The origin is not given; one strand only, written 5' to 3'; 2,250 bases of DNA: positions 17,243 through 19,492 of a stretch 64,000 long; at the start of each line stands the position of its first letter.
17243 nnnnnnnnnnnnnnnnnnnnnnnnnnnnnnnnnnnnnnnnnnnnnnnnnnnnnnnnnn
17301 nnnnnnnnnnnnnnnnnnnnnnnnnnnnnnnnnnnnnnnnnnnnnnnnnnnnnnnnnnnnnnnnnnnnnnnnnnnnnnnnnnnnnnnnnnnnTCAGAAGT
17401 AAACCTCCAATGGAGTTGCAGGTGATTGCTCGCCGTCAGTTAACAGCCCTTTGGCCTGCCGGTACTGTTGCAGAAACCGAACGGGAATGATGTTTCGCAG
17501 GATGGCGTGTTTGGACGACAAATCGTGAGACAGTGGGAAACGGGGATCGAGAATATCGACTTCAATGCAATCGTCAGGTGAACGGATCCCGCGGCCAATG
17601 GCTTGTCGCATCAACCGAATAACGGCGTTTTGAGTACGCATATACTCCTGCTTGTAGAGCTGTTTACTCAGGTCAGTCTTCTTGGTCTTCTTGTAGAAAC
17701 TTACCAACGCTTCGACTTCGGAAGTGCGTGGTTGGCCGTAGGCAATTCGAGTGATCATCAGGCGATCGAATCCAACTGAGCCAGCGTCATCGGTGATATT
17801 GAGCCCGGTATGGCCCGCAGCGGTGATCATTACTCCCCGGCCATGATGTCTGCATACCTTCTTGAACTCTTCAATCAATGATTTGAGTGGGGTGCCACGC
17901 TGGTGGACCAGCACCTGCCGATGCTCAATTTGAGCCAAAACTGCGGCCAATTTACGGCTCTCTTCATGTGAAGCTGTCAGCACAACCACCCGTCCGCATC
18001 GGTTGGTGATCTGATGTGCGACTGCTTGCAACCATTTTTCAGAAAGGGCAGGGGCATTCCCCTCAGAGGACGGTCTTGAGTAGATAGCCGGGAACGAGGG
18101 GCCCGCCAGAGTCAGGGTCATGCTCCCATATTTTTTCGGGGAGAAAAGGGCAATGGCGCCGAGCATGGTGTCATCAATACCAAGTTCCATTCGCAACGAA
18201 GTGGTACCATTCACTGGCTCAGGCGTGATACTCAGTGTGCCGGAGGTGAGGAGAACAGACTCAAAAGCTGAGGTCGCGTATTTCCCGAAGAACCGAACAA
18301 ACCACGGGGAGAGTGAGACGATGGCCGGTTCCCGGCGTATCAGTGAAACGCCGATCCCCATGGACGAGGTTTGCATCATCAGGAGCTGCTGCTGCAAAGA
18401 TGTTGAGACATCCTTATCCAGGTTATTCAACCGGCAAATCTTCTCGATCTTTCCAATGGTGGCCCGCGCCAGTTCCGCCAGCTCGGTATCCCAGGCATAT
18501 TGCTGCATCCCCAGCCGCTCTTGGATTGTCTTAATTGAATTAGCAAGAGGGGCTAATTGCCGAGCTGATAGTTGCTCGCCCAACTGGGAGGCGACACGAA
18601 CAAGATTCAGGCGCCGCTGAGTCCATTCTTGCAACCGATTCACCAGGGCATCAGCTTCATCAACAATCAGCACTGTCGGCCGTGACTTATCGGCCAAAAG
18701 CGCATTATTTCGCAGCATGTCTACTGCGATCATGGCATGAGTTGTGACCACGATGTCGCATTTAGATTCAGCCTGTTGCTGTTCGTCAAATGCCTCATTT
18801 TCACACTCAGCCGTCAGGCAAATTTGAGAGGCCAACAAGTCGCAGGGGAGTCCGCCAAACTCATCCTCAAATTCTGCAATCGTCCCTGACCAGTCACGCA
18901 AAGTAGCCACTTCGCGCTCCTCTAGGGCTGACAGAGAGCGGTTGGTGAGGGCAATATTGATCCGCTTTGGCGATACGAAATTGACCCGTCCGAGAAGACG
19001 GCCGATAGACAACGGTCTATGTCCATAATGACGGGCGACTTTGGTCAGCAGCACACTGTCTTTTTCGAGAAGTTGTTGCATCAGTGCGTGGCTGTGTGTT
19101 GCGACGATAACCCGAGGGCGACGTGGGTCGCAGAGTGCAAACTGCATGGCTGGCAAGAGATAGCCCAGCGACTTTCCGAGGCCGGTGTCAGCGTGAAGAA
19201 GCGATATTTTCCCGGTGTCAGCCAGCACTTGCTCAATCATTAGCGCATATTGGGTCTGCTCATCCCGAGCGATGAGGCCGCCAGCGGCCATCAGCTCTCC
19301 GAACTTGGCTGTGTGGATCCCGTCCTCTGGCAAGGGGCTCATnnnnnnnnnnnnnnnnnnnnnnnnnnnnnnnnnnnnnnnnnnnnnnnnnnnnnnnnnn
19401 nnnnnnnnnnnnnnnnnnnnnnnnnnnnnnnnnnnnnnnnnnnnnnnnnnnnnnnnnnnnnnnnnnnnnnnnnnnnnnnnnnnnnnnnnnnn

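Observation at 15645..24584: Type IV-A (DinG-associated) CRISPR-Cas with an unusual gene order and an array detached from the cas operon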

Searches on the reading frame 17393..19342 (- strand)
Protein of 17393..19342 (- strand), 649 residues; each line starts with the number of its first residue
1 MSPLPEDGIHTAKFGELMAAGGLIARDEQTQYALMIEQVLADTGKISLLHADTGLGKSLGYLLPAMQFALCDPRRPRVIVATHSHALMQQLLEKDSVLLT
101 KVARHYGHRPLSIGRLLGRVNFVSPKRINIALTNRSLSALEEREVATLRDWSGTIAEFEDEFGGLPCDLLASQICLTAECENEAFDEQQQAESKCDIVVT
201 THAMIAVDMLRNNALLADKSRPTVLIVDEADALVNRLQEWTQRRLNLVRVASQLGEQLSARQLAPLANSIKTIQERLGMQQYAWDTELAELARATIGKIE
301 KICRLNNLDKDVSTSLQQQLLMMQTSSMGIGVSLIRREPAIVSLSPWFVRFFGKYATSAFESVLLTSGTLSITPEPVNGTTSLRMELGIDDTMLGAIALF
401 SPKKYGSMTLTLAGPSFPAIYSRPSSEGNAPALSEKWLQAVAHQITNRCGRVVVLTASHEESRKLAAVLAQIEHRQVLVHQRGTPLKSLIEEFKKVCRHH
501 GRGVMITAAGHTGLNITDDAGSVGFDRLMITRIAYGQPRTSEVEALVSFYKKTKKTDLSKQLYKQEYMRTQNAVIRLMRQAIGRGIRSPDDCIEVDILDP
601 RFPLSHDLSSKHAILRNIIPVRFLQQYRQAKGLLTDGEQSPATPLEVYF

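Call 7: search_protein_families(library=padloc, proteins=[window:17393-19342:-], max_evalue=0.01)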
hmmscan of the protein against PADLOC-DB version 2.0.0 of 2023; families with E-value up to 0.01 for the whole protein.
window:17393-19342:- (649 aa): 8 families
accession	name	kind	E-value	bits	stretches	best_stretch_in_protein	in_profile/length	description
PDLC01729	typeIV_DinG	-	3.9e-154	512.9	1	16-638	11-658/666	Csf4_0_IVA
PDLC01439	typeIV_DinG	-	1.8e-46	157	1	17-603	8-544/575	CAS-IV-A; associated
PDLC01321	typeIV_DinG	-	4e-26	90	1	28-599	1-557/559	CAS-IV-A; associated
PDLC01007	typeIV_DinG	-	5.5e-26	89.4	3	28-136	1-103/676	CRISPR type AFERR-associated DEAD/DEAH-box helicase Csf4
PDLC01730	typeIV_DinG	-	1.2e-18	64.9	2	23-211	119-315/802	Csf4_1_IVA1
PDLC01731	typeIV_DinG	-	3.8e-17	60.3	1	429-617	344-503/526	Csf4_2_IVA1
PDLC01732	typeIV_DinG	-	4.7e-08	30.3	1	452-609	460-599/648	Csf4_3_IVE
PDLC02914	ATPase-Toprim_I-B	-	0.0053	14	0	70-98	230-258/443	-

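Call 8: search_protein_families(library=pfam, proteins=[window:17393-19342:-], max_evalue=0.01)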
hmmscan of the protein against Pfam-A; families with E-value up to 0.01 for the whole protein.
window:17393-19342:- (649 aa): 4 families
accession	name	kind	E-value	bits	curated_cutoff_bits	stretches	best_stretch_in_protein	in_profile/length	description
PF13307.12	Helicase_C_2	-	7.4e-14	52.6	25.3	1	446-602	6-154/170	Helicase C-terminal domain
PF00270.35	DEAD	-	2.5e-12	47.3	26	2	36-100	8-70/167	DEAD/DEAH box helicase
PF04851.21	ResIII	-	0.0003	21.2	22.5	0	26-94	5-72/164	Type III restriction enzyme, res subunit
PF07517.20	SecA_DEAD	-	0.0086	15.8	24.6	0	176-233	147-209/290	SecA DEAD-like domain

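Call 9: search_protein_families(library=ncbifam, proteins=[window:17393-19342:-], max_evalue=0.01)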
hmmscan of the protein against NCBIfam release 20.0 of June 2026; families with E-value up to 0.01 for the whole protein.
window:17393-19342:- (649 aa): 8 families
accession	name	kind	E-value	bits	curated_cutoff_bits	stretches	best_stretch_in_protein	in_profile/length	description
NF053712.1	repair_DEAH_YoaA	equivalog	3e-30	105.5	680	2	24-295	18-278/630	DNA repair helicase YoaA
TIGR03117.2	cas_csf4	equivalog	3.3e-30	105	400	2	17-255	121-361/800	type IV CRISPR-associated DEAD/DEAH-box helicase Csf4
NF005981.0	PRK08074.1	equivalog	3.7e-28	98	789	2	25-292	258-529/931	ATP-dependent DNA helicase DinG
TIGR01407.1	dinG_rel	hypoth_equivalog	2.1e-27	95.8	547.7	3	13-134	234-347/889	putative DnaQ family exonuclease/DinG family helicase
NF008729.0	PRK11747.1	equivalog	4.4e-25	88.3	598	3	19-134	19-133/703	ATP-dependent DNA helicase DinG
NF005569.0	PRK07246.1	equivalog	5.3e-16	58.1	794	2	14-98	235-314/820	bifunctional DnaQ family exonuclease/ATP-dependent helicase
TIGR00604.1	rad3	subfamily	2e-05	23.4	246.95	0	552-602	626-676/706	DNA repair helicase (rad3)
NF008394.0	PRK11192.1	equivalog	0.001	18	507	1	47-100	43-100/441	ATP-dependent RNA helicase SrmB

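Call 14: search_dna_similar(query=window:17393-19342:-, collection=plasmids, mode=protein, max_rows=40)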
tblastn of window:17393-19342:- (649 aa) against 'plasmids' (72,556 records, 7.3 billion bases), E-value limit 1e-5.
Records with a match: 868; places in all: 929; records where one place covers at least 80% of the query: 450.
Best place of each record, by identity: 60-80% 2; <60% 866.
By first word of the organism name: Klebsiella 805; Escherichia 28; Raoultella 5; Citrobacter 3; Aeromonas 2; Acinetobacter 2; Alteromonas 2; Bosea 2; Paracoccus 2; Pseudomonas 2; and 15 more.
By predicted mobility (MOB-suite, as given by PLSDB): conjugative 469; non-mobilizable 391; mobilizable 8.
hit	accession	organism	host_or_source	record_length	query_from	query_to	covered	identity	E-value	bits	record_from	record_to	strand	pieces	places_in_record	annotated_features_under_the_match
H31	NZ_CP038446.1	Aeromonas media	cell culture,sludge from bioreactor ...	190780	9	649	99%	61.8%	0e+0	811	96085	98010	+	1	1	helicase C-terminal domain-containing protein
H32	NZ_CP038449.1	Aeromonas media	cell culture,sludge from bioreactor ...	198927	9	649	99%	61.8%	0e+0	811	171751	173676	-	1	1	helicase C-terminal domain-containing protein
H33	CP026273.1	Klebsiella oxytoca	-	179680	16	633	95%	35.1%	2e-98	338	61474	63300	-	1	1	helicase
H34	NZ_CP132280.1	Citrobacter youngae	whole organism,sewage sludge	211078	16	633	95%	35.1%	4e-98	337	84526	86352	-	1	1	DEAD/DEAH box helicase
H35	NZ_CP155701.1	Klebsiella pneumoniae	Homo sapiens,urine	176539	16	633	95%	34.9%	7e-98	336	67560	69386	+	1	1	DEAD/DEAH box helicase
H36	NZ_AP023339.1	Klebsiella pneumoniae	Homo sapiens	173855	16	633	95%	34.9%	8e-98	336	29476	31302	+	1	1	DEAD/DEAH box helicase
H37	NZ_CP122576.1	Klebsiella pneumoniae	Homo sapiens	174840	16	633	95%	34.9%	8e-98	336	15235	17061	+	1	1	DEAD/DEAH box helicase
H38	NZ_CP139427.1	Serratia marcescens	Homo sapiens,pure culture,blood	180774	16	633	95%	34.9%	8e-98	336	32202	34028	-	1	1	DEAD/DEAH box helicase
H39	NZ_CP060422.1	Klebsiella pneumoniae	Homo sapiens,blood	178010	16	633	95%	34.9%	8e-98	336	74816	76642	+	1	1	DEAD/DEAH box helicase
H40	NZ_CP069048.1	Klebsiella pneumoniae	Homo sapiens,blood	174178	16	633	95%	34.6%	7e-97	333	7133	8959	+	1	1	DEAD/DEAH box helicase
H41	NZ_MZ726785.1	Raoultella ornithinolytica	-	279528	18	631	95%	34.0%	3e-95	329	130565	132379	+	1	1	helicase C-terminal domain-containing protein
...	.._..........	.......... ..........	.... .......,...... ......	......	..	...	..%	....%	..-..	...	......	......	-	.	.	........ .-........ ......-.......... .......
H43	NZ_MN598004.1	Enterobacter cloacae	-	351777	18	631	95%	34.0%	3e-95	329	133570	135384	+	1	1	helicase C-terminal domain-containing protein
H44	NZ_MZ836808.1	Klebsiella pneumoniae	-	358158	18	631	95%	34.0%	3e-95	329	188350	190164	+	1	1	helicase C-terminal domain-containing protein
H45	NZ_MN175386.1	Klebsiella pneumoniae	-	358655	18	631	95%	34.0%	3e-95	329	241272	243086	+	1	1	helicase C-terminal domain-containing protein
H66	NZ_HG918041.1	Klebsiella pneumoniae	-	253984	17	633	95%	32.9%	2e-90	315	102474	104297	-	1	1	helicase C-terminal domain-containing protein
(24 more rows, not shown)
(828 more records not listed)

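Call 15: get_annotated_region(hit=H31, flank=9000)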
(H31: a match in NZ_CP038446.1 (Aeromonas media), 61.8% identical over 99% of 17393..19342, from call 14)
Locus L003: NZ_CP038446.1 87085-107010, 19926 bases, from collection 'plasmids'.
description: Aeromonas media strain R25-3 plasmid pAeme3, complete sequence
organism: Aeromonas media (NCBI taxid 651)
taxonomy: Bacteria; Pseudomonadota; Gammaproteobacteria; Aeromonadales; Aeromonadaceae; Aeromonas; Aeromonas media
host: -; source: cell culture,sludge from bioreactor treating oxytetracycline bearing wastewater; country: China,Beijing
typing (MOB-suite, as given by PLSDB): non-mobilizable
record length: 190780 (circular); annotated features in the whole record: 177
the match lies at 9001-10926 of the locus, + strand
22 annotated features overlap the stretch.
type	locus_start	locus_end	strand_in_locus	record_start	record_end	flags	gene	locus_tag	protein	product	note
CDS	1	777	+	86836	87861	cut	-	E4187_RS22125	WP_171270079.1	DNA sulfur modification protein DndB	-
CDS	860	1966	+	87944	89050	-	-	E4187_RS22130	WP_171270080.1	hypothetical protein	-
CDS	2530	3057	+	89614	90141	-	-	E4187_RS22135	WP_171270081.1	hypothetical protein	-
CDS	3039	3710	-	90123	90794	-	-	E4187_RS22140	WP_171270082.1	type II CAAX endopeptidase family protein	GO:0071586 - CAAX-box protein processing [Evidence IEA]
CDS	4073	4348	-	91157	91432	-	-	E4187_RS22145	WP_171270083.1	hypothetical protein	-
CDS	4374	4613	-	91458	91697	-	-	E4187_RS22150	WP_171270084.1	hypothetical protein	-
CDS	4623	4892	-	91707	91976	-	-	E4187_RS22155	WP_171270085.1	radical SAM protein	-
CDS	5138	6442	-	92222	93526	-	-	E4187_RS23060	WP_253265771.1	hypothetical protein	-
CDS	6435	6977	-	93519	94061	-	-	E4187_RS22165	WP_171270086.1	hypothetical protein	-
CDS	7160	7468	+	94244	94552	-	-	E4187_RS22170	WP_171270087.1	hypothetical protein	-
CDS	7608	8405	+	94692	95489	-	-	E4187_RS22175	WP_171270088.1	hypothetical protein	-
CDS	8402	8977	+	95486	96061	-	-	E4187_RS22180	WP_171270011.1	hypothetical protein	-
CDS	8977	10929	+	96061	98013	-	-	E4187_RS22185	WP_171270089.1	helicase C-terminal domain-containing protein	-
CDS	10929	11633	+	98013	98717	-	-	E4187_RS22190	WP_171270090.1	hypothetical protein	-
CDS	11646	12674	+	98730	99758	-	-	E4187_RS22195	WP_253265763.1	hypothetical protein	-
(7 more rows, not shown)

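Call 16: get_annotated_region(hit=H66, flank=6000)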
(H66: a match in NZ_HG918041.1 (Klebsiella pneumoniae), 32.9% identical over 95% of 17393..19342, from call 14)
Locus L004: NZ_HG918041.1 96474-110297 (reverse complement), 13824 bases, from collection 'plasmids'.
description: Klebsiella pneumoniae strain Kp15 plasmid pENVA, complete sequence
organism: Klebsiella pneumoniae (NCBI taxid 573)
taxonomy: Bacteria; Pseudomonadota; Gammaproteobacteria; Enterobacterales; Enterobacteriaceae; Klebsiella; Klebsiella pneumoniae
host: -; source: -; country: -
typing (MOB-suite, as given by PLSDB): conjugative; replicon IncFIB,IncHI1B; relaxase MOBH; mating-pair formation MPF_F
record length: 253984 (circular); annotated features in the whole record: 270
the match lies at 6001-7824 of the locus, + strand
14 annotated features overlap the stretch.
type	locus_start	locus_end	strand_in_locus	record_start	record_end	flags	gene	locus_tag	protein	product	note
CDS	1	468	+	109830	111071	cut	-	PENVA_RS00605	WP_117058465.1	hypothetical protein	-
CDS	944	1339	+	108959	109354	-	-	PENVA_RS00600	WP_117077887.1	hypothetical protein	-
CDS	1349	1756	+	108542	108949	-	-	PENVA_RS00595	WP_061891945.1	hypothetical protein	-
CDS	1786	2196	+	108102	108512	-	-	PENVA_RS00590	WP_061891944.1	hypothetical protein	-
CDS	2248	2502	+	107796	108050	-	-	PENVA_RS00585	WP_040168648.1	hypothetical protein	-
CDS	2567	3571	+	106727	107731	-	-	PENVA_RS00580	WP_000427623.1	IS110-like element IS4321 family transposase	GO:0006313 - DNA transposition [Evidence IEA]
CDS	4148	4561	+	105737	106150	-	-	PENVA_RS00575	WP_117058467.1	NB-ARC domain protein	-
CDS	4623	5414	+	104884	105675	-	-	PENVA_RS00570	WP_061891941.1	hypothetical protein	-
CDS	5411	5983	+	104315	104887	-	-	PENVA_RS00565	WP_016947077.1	type I-E CRISPR-associated protein Cas6/Cse3/CasE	-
CDS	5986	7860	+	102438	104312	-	-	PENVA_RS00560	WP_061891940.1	helicase C-terminal domain-containing protein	GO:0006139 - nucleobase-containing compound metabolic process [Evidence IEA]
CDS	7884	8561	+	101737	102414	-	-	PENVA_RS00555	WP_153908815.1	hypothetical protein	-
CDS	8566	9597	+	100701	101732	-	-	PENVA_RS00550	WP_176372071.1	CRISPR-associated protein Csf2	-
CDS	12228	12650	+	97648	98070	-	umuD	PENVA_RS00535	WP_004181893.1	translesion error-prone DNA polymerase V autoproteolytic subunit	-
CDS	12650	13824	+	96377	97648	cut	umuC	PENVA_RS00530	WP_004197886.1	translesion error-prone DNA polymerase V subunit UmuC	GO:0006281 - DNA repair [Evidence IEA]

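Call 17: get_annotated_region(hit=H33, flank=6000)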
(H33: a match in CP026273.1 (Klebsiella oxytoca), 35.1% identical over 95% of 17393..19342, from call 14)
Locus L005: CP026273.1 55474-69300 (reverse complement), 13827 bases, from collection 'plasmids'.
description: Klebsiella oxytoca strain KONIH4 plasmid pKOX-ea2b, complete sequence
organism: Klebsiella oxytoca (NCBI taxid 571)
taxonomy: Bacteria; Pseudomonadota; Gammaproteobacteria; Enterobacterales; Enterobacteriaceae; Klebsiella; Klebsiella oxytoca
host: -; source: -; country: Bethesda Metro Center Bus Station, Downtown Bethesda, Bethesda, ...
typing (MOB-suite, as given by PLSDB): conjugative; replicon rep_cluster_2127; relaxase MOBH; mating-pair formation MPF_F
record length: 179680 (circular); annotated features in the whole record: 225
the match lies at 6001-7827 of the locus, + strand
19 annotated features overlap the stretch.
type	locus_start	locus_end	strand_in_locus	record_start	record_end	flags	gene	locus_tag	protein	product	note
CDS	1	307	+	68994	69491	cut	-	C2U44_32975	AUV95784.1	hypothetical protein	-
CDS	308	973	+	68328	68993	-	-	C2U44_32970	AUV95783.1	hypothetical protein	-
CDS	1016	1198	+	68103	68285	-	-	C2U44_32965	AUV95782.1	hypothetical protein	-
CDS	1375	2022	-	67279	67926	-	-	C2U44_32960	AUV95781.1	hypothetical protein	-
CDS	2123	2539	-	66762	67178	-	-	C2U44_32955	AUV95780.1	hypothetical protein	-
CDS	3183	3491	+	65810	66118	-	-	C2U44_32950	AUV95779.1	hypothetical protein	-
CDS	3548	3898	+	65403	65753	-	-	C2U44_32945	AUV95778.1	hypothetical protein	-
CDS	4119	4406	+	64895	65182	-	-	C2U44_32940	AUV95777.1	hypothetical protein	-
CDS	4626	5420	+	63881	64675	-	-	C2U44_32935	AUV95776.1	hypothetical protein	-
CDS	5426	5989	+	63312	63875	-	-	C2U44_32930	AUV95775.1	type I-E CRISPR-associated protein Cas6/Cse3/CasE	-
CDS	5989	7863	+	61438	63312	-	-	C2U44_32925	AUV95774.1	helicase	-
CDS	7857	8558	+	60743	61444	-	-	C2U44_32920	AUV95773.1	hypothetical protein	-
CDS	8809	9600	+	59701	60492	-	-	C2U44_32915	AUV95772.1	CRISPR-associated protein Csf2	-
CDS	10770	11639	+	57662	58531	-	-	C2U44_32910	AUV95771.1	DNA replication terminus site-binding protein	-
CDS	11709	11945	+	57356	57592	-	-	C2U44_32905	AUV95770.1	DinI family protein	-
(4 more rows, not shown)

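Call 37: find_encoding_contigs(protein=window:17393-19342:-, flank=10000, max_places=10)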
Protein window:17393-19342:- (649 aa): 23 contigs read that carry it; 10 places shown.
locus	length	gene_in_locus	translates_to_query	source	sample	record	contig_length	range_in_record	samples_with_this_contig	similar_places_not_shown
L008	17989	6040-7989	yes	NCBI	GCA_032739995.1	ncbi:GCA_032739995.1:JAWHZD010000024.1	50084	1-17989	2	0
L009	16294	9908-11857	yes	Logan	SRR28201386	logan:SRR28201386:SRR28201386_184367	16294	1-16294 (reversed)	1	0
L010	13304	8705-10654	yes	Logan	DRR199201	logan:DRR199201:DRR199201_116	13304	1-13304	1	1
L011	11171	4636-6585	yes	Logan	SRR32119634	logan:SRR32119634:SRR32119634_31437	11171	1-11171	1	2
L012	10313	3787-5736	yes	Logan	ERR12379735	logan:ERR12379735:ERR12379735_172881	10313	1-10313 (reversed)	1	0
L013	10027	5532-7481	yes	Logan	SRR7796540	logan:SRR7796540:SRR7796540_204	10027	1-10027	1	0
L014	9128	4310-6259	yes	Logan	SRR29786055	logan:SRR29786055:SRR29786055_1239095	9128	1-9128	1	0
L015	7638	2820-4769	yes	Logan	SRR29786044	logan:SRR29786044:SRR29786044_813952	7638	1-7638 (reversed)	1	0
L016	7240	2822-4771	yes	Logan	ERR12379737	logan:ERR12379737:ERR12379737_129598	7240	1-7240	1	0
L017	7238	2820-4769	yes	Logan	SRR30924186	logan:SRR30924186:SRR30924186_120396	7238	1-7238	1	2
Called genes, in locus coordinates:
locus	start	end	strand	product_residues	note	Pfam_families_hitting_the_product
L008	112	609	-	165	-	-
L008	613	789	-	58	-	-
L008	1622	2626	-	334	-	PF00589:Phage_integrase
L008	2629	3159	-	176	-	-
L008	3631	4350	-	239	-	PF00313:CSD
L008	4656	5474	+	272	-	-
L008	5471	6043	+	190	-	-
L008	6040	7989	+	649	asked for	PF00270:DEAD (weak), PF13307:Helicase_C_2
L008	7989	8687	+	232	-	-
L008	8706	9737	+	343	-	-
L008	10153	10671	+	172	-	-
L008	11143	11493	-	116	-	-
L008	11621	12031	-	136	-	PF25023:TEN_YD-shell (weak)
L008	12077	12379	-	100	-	-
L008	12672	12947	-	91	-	-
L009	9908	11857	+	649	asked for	PF00270:DEAD (weak), PF13307:Helicase_C_2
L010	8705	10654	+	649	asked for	PF00270:DEAD (weak), PF13307:Helicase_C_2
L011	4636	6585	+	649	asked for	PF00270:DEAD (weak), PF13307:Helicase_C_2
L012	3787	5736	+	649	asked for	PF00270:DEAD (weak), PF13307:Helicase_C_2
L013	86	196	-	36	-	-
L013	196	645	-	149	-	-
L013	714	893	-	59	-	-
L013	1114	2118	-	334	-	PF00589:Phage_integrase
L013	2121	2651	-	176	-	-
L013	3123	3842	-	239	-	PF00313:CSD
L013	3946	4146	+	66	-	-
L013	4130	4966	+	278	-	-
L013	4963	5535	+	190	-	-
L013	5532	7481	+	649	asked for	PF00270:DEAD (weak), PF13307:Helicase_C_2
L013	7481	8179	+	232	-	-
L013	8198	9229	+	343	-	-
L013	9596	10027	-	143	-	?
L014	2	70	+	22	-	?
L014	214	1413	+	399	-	-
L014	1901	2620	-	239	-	PF00313:CSD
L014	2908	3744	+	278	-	-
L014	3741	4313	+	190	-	-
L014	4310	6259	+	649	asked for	PF00270:DEAD (weak), PF13307:Helicase_C_2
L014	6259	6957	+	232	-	-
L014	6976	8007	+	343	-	-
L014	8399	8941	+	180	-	-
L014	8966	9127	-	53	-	?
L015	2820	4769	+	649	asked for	PF00270:DEAD (weak), PF13307:Helicase_C_2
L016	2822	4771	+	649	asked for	PF00270:DEAD (weak), PF13307:Helicase_C_2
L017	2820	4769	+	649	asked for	PF00270:DEAD (weak), PF13307:Helicase_C_2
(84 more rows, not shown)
